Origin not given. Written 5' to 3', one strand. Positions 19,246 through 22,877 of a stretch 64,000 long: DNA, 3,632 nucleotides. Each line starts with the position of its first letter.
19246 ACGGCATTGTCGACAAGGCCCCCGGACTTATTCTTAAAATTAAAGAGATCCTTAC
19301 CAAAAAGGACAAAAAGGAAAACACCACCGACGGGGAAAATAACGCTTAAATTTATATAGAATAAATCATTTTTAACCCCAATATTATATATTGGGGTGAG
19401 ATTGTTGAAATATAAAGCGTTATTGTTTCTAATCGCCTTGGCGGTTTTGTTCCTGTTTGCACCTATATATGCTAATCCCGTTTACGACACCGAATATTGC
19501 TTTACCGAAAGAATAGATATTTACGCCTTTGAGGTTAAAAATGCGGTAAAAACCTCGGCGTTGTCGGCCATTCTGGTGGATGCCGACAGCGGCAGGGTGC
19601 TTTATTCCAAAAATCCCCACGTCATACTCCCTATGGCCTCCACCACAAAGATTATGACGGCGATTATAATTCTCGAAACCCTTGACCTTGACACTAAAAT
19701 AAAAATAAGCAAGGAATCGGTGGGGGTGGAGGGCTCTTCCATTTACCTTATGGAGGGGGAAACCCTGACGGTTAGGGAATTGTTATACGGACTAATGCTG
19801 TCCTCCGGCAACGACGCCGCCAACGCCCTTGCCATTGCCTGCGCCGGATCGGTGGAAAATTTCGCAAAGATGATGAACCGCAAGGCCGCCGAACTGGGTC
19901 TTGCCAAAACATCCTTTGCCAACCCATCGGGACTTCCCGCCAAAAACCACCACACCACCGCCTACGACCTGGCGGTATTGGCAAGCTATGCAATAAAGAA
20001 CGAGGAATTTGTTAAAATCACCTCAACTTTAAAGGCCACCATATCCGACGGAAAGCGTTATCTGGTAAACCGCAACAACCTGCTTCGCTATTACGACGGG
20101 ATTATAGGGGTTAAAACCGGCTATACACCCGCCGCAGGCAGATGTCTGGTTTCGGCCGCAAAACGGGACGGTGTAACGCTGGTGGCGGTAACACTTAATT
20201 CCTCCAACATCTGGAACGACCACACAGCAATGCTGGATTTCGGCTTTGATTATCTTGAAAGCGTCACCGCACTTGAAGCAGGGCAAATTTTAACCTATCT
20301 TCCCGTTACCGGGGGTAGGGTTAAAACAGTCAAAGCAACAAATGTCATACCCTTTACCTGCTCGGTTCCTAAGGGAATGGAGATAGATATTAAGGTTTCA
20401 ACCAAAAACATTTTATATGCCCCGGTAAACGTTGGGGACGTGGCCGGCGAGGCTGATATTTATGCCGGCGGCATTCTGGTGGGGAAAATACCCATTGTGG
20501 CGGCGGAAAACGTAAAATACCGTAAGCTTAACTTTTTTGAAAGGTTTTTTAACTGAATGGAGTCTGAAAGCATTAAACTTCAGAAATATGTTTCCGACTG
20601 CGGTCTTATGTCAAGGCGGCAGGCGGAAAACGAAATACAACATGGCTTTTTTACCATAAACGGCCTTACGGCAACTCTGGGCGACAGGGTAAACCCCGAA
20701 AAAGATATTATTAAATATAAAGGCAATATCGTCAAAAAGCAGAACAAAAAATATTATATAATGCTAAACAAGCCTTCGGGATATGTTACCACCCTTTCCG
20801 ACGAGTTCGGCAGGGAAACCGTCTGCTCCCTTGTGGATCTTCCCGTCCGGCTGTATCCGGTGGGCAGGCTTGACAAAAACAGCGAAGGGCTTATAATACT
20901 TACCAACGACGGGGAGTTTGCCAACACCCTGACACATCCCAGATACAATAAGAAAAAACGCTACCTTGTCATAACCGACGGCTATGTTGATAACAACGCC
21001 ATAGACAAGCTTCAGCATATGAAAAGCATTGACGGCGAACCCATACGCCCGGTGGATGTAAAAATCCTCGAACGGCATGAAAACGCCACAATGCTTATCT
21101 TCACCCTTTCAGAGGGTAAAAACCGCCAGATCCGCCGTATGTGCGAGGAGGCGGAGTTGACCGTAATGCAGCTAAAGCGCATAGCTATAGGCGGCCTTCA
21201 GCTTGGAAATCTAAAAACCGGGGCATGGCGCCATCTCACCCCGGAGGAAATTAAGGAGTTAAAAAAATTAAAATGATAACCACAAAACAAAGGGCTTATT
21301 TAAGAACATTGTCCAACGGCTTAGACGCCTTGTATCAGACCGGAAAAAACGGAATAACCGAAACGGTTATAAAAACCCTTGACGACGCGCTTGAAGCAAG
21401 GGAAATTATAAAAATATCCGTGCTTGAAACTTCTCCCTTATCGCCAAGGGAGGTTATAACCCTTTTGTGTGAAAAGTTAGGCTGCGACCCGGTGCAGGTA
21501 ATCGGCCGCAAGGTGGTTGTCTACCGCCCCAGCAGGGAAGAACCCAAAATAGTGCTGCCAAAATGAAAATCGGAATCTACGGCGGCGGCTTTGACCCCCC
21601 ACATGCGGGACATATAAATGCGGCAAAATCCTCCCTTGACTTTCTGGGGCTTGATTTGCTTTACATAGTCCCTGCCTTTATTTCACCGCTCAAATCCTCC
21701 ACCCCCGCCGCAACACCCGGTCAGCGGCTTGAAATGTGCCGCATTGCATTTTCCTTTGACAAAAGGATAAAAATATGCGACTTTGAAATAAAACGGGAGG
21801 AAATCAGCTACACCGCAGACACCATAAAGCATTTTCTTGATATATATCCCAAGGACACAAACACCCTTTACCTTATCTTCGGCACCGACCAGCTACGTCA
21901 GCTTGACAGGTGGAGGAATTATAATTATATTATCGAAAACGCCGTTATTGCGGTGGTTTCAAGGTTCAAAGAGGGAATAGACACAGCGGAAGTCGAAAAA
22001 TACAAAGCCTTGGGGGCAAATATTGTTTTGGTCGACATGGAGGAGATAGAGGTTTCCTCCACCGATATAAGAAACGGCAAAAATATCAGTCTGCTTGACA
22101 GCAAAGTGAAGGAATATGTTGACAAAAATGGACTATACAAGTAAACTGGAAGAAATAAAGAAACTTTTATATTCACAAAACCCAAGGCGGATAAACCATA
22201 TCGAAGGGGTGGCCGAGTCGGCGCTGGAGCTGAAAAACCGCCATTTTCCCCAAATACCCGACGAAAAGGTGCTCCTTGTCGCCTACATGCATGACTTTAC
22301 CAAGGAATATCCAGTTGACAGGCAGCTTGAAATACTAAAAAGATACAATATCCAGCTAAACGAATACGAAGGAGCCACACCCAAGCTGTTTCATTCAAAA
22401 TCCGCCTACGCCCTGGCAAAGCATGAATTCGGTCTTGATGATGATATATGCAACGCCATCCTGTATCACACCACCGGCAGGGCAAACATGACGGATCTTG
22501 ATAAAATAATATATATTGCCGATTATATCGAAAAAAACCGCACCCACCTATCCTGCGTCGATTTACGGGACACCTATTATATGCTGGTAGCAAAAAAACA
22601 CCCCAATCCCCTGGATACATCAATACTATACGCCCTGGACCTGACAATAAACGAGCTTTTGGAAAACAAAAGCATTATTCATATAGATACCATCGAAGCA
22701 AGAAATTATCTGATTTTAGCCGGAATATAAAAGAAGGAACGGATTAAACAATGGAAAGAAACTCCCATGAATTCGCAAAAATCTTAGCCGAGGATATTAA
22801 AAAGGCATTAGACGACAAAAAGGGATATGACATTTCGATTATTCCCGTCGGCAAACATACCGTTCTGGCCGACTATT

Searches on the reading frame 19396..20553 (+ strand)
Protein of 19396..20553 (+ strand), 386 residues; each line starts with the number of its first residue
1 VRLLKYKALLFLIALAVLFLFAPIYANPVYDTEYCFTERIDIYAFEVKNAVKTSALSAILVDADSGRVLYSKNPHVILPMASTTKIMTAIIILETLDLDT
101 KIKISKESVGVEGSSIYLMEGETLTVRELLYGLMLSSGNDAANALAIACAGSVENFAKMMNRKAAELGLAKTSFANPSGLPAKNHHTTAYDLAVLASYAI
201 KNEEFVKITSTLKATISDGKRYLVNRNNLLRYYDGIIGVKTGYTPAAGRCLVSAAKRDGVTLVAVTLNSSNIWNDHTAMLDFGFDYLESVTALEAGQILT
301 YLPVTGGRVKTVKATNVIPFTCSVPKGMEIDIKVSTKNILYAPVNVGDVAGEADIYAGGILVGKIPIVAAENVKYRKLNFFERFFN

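Call 35: search_protein_families(library=pfam, proteins=[window:19396-20553:+])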
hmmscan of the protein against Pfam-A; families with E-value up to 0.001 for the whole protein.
window:19396-20553:+ (386 aa): 4 families
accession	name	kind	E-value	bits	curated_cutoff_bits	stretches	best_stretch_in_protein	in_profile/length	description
PF00768.25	Peptidase_S11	-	5.8e-64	216.2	27.6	1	51-270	8-238/239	D-alanyl-D-alanine carboxypeptidase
PF13354.11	Beta-lactamase2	-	2.8e-10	40.3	22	1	60-195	4-142/214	Beta-lactamase enzyme family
PF07943.18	PBP5_C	-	2e-08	34.7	21.2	1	288-374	2-90/91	Penicillin-binding protein 5, C-terminal domain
PF02113.21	Peptidase_S13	-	7.6e-06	25.4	22.8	1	50-103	13-66/444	D-Ala-D-Ala carboxypeptidase 3 (S13) family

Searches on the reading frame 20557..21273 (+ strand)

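Call 37: search_protein_families(library=pfam, proteins=[window:20557-21273:+])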
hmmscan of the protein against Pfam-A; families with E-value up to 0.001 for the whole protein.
window:20557-21273:+ (239 aa): 3 families
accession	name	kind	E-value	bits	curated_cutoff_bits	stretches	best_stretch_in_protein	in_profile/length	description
PF00849.27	PseudoU_synth_2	-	4e-25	89.3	26.8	1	66-197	1-151/152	RNA pseudouridylate synthase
PF01479.30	S4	-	1.3e-05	25.3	22.8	1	8-49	3-46/48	S4 domain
PF22421.1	SYY_C-terminal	-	0.00091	19.5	27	0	4-68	17-82/83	Tyrosine--tRNA ligase SYY-like C-terminal domain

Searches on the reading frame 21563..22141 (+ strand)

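Call 37: search_protein_families(library=pfam, proteins=[window:21563-22141:+])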
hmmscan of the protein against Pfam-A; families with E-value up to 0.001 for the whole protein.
window:21563-22141:+ (193 aa): 1 family
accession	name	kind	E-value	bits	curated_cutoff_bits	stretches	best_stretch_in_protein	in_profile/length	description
PF01467.32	CTP_transf_like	-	3.6e-20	73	21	1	5-171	1-132/133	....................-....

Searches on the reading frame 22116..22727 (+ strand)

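Call 37: search_protein_families(library=pfam, proteins=[window:22116-22727:+])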
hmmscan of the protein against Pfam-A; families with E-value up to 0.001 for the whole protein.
window:22116-22727:+ (204 aa): 1 family
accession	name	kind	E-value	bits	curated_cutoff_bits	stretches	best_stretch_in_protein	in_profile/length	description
PF01966.28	HD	-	3.9e-13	50.2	22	1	25-139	1-114/116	HD domain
